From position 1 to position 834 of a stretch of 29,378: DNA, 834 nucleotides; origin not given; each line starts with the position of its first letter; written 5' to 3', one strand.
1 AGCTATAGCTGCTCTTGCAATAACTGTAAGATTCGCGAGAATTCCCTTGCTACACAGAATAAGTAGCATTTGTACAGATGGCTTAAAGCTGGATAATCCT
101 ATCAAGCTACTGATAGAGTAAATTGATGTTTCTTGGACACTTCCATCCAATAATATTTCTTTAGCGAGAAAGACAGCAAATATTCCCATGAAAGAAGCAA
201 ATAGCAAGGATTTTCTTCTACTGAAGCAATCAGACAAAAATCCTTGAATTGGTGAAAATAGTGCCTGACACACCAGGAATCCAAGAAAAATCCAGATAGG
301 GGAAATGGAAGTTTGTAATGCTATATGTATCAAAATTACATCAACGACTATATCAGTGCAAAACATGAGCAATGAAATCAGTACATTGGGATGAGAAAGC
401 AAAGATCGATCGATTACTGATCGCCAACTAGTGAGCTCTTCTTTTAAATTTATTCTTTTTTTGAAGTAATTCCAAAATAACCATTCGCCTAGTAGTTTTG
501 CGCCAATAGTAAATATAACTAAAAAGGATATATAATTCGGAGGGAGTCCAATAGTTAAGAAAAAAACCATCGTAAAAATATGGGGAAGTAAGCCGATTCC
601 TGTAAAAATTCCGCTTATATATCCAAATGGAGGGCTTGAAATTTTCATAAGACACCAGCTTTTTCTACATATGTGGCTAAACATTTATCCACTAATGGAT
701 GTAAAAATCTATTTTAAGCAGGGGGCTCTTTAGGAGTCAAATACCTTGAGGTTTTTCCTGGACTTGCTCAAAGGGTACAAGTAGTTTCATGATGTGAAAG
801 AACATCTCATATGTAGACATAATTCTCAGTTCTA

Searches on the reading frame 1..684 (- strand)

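Call 9: search_protein_families(library=pfam, proteins=[window:1-684:-], max_evalue=0.01)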
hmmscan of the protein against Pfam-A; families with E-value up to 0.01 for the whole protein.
window:1-684:- (228 aa): 1 family
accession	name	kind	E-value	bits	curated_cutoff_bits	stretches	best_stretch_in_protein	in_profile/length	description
PF07690.21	MFS_1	-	0.0021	17.5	33.4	1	103-174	4-80/347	Major Facilitator Superfamily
